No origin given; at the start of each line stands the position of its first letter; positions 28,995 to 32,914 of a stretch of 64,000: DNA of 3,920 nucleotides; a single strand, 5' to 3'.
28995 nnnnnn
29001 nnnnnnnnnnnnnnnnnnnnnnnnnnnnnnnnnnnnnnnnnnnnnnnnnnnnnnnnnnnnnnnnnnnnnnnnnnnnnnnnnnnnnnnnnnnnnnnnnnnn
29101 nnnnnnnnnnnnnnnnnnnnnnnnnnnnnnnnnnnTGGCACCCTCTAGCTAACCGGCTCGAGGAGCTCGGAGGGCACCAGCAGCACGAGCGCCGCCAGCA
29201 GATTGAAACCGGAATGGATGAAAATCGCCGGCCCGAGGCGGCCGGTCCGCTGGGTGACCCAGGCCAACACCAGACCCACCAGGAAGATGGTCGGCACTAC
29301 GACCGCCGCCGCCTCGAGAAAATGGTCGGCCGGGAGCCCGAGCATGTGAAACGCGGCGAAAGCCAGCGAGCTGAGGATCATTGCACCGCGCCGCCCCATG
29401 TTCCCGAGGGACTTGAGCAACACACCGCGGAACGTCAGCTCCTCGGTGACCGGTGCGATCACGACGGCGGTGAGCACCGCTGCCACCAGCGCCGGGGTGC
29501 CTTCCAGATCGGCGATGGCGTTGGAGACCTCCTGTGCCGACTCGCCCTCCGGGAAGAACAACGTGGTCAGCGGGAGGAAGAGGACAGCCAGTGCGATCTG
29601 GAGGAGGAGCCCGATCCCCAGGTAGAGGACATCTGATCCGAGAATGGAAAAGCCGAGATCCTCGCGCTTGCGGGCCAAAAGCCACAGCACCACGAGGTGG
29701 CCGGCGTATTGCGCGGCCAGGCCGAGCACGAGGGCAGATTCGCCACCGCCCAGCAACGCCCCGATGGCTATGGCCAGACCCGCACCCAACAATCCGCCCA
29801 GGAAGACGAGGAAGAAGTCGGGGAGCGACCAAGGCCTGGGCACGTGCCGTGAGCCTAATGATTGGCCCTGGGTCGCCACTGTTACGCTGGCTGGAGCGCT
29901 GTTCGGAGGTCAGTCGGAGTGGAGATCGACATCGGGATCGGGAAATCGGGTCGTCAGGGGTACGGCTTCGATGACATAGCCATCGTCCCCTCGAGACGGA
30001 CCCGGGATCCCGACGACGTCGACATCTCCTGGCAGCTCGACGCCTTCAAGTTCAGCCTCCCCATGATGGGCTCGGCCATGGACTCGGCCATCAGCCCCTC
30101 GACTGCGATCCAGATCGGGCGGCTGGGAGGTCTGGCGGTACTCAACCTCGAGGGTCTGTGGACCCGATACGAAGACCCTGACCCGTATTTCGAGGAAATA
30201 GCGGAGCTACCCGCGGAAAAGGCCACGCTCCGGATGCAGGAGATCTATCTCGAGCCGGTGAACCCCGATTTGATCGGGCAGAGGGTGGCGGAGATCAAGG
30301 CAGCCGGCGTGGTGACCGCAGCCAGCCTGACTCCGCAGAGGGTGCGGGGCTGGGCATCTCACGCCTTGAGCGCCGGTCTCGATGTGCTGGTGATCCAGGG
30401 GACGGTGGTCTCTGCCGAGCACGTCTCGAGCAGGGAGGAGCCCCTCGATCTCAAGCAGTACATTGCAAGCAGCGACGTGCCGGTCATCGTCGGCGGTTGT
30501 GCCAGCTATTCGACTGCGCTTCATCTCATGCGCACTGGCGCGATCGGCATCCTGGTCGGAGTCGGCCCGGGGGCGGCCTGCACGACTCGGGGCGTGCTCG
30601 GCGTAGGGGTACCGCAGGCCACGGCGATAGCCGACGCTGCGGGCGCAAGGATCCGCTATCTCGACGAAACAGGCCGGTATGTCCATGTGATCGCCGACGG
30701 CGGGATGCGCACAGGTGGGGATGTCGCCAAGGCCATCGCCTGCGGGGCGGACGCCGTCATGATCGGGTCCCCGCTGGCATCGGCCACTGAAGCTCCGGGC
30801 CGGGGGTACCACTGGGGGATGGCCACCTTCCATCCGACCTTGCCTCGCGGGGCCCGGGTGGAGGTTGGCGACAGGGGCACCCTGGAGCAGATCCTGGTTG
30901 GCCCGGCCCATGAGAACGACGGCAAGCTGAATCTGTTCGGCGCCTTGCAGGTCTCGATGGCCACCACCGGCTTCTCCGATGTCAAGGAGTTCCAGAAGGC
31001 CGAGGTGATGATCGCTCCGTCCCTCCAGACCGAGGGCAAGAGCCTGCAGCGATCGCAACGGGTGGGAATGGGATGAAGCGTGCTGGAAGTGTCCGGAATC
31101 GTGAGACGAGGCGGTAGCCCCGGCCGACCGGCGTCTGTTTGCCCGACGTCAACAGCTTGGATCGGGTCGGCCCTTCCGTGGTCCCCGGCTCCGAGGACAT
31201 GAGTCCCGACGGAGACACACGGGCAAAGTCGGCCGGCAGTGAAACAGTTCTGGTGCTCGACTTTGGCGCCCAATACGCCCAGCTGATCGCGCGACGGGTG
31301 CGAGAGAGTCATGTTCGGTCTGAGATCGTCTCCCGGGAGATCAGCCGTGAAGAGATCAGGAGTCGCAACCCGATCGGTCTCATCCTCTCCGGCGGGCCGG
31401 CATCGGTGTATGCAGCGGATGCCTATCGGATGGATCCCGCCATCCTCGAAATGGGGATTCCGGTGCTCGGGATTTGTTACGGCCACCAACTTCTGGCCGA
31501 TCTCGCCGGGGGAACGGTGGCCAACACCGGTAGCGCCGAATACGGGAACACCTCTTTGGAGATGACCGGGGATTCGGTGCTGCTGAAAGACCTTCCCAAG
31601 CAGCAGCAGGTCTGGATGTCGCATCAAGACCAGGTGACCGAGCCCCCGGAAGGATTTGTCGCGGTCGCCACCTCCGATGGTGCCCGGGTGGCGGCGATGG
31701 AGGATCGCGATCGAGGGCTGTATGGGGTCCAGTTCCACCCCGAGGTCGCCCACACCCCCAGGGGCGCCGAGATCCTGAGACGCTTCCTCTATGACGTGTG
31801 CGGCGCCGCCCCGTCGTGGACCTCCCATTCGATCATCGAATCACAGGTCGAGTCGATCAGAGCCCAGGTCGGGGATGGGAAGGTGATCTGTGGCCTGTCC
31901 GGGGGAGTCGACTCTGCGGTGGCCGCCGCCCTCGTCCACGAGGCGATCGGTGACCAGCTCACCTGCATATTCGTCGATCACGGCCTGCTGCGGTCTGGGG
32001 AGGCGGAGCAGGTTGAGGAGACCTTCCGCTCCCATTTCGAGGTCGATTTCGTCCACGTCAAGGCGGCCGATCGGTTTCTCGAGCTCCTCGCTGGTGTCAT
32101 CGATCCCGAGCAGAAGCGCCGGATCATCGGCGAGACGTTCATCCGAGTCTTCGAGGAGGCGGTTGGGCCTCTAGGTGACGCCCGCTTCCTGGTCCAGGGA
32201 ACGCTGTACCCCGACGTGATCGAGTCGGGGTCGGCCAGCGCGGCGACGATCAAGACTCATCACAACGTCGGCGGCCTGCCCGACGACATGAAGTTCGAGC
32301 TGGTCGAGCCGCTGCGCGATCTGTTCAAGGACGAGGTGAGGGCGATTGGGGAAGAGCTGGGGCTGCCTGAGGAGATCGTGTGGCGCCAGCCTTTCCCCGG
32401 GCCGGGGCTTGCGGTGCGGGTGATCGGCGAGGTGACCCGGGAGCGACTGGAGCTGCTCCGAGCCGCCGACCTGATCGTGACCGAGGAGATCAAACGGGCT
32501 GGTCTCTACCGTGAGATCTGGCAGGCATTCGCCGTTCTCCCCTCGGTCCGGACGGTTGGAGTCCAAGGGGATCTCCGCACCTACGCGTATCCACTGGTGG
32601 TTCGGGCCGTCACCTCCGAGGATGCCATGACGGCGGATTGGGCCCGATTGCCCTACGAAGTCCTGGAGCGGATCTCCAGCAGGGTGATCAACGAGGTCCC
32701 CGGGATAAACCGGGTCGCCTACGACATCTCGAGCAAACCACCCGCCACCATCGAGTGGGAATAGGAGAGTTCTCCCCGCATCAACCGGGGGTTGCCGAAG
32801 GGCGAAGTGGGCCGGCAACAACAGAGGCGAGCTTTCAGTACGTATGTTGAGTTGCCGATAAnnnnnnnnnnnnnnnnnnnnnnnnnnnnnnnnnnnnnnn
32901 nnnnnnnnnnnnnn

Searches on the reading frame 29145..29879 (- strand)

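Call 3: search_protein_families(library=pfam, proteins=[window:29145-29879:-], max_evalue=0.01)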
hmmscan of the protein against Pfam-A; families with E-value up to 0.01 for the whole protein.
window:29145-29879:- (244 aa): 1 family
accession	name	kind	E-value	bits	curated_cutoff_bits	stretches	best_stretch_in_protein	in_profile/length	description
PF02517.21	Rce1-like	-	2e-20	73.3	22.4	1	130-228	3-93/93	Type II CAAX prenyl endopeptidase Rce1-like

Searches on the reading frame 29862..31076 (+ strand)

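Call 3: search_protein_families(library=pfam, proteins=[window:29862-31076:+], max_evalue=0.01)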
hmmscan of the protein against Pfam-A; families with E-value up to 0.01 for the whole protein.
window:29862-31076:+ (404 aa): 6 families
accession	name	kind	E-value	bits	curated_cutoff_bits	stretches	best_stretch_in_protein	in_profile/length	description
PF00478.31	IMPDH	-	3.5e-45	154.9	25.6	1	33-315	1-249/345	IMP dehydrogenase / GMP reductase domain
PF01070.24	FMN_dh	-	5.1e-10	39.3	24.9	1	189-313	202-313/350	FMN-dependent dehydrogenase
PF01645.23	Glu_synthase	-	8.5e-08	32.2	20.4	1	237-304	242-306/369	Conserved region in glutamate synthase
PF05690.20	ThiG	-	0.00024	21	23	1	266-310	169-212/247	Thiazole biosynthesis protein ThiG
PF03060.21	NMO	-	0.0012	18.8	28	1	274-317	194-237/331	Nitronate monooxygenase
PF01180.27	DHO_dh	-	0.0017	18.1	27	1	255-305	221-272/291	Dihydroorotate dehydrogenase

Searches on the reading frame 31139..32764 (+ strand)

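Call 3: search_protein_families(library=pfam, proteins=[window:31139-32764:+], max_evalue=0.01)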
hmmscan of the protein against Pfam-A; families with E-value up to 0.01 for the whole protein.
window:31139-32764:+ (541 aa): 7 families
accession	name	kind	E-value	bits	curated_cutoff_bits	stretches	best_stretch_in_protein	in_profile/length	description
PF00958.27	GMP_synt_C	-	1.8e-44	150.1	27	1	449-540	1-92/92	GMP synthase C terminal domain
PF00117.34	GATase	-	1.8e-43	148.9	22.8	1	38-219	1-189/190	Glutamine amidotransferase class-I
PF07722.19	Peptidase_C26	-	1.4e-10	41.8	20.5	1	101-202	100-219/219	Peptidase C26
PF02540.23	NAD_synthase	-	7.3e-10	38.8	21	1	242-273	14-45/242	NAD synthase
PF03054.22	tRNA_Me_trans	-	1.5e-06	28.4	20.6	1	248-344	2-94/202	tRNA methyl transferase HUP domain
PF06508.19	QueC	-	0.00014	21.9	22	0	248-307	1-58/210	Queuosine biosynthesis protein QueC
PF00733.27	Asn_synthase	-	0.0036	17.4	21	0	241-290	11-61/354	Asparagine synthase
